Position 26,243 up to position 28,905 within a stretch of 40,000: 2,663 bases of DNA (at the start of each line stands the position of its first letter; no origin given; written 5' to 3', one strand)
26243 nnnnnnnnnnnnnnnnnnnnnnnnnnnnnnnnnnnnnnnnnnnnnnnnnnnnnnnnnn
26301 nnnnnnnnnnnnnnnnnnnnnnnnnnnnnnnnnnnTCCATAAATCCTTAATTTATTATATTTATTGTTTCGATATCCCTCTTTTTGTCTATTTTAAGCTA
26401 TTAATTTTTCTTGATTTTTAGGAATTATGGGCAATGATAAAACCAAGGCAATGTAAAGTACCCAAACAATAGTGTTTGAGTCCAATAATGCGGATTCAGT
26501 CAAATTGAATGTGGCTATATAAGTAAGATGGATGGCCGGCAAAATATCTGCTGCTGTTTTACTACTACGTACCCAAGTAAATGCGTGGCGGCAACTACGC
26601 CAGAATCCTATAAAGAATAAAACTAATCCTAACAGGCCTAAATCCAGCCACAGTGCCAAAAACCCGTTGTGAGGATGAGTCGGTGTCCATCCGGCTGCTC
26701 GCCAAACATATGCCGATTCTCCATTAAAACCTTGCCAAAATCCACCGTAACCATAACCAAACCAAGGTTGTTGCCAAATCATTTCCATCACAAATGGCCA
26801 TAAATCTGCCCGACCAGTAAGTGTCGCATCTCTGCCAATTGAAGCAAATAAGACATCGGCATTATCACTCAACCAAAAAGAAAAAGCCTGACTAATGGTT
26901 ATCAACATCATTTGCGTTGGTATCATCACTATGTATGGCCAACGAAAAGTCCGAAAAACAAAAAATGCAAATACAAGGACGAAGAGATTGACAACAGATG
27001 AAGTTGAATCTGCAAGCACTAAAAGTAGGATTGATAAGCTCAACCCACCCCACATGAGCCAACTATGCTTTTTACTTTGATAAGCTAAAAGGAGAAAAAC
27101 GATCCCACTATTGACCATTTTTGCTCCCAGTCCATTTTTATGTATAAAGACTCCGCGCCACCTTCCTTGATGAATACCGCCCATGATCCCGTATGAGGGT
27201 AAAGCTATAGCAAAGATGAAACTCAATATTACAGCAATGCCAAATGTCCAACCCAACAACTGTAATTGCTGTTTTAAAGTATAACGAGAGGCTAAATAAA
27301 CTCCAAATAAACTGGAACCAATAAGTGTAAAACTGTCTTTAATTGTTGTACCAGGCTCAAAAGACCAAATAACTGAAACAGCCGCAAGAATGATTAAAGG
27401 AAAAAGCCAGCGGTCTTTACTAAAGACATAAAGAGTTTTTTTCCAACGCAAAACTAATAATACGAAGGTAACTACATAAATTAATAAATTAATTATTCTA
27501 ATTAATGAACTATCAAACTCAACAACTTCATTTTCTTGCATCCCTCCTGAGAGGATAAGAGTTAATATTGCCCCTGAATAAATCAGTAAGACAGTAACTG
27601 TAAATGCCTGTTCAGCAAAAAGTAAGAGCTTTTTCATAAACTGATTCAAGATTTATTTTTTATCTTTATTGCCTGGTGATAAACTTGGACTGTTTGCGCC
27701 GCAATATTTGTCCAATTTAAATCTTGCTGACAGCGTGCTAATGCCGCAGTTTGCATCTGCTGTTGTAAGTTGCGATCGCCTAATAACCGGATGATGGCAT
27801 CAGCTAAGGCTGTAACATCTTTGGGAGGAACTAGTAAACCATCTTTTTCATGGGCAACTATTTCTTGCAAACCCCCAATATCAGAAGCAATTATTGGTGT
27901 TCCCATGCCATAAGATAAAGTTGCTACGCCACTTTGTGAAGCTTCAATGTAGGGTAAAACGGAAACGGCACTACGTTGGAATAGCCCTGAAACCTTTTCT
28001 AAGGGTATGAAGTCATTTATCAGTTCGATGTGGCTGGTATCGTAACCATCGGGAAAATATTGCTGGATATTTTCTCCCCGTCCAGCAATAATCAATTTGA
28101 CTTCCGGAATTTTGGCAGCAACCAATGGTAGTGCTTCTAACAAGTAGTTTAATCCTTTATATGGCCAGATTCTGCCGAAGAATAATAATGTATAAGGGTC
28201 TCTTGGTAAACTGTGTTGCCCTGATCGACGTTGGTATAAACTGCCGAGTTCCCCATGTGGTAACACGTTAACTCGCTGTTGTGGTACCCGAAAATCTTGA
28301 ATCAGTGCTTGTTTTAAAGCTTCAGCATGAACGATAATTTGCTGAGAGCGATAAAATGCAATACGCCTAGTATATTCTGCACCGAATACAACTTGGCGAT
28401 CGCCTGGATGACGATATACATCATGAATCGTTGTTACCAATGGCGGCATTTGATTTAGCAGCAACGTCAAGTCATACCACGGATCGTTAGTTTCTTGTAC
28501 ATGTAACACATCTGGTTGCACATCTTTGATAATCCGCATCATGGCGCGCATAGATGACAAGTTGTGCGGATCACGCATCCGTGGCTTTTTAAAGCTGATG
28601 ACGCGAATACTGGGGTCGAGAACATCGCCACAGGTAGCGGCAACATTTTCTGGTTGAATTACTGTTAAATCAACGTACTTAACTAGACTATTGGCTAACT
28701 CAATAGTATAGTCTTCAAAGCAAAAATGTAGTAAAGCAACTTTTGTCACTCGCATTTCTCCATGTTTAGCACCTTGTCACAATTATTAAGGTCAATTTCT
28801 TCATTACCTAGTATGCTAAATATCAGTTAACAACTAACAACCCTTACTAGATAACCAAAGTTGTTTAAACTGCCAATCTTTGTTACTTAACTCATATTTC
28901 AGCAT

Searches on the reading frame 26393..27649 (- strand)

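Call 27: search_protein_families(library=pfam, proteins=[window:26393-27649:-], max_evalue=0.00001)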
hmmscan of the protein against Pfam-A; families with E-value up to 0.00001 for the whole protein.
window:26393-27649:- (418 aa): 1 family
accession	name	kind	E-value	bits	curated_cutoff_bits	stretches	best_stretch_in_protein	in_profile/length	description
PF04932.20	Wzy_C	-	2e-19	70.3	31.7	1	203-346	3-149/149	O-Antigen ligase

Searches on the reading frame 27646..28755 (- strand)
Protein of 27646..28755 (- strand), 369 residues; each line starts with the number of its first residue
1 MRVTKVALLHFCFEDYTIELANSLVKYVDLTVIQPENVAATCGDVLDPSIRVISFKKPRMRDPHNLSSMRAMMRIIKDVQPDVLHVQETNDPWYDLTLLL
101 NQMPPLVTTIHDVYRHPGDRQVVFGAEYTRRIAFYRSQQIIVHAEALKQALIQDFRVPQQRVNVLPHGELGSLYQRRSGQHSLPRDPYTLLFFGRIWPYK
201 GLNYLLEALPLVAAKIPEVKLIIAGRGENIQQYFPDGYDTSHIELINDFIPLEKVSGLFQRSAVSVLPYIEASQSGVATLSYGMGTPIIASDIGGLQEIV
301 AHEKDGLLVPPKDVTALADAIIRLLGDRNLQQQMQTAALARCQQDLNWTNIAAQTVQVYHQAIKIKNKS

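Call 27: search_protein_families(library=pfam, proteins=[window:27646-28755:-], max_evalue=0.00001)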
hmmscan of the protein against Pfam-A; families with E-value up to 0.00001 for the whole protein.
window:27646-28755:- (369 aa): 5 families
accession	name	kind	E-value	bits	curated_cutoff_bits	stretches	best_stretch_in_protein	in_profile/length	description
PF13692.12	Glyco_trans_1_4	-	2.2e-28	99.7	27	1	189-327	3-142/142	Glycosyl transferases group 1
PF13477.12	Glyco_trans_4_2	-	1.5e-25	90.4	23.4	1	5-143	1-138/139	Glycosyl transferase 4-like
PF00534.26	Glycos_transf_1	-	2.1e-24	86.4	26.4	1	180-338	8-169/172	Glycosyl transferases group 1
PF13439.12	Glyco_transf_4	-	9.7e-17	61.9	28.5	1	15-168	6-165/170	Glycosyltransferase Family 4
PF13579.12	Glyco_trans_4_4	-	1.9e-08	35.2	29.7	1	16-168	6-158/158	Glycosyl transferase 4-like domain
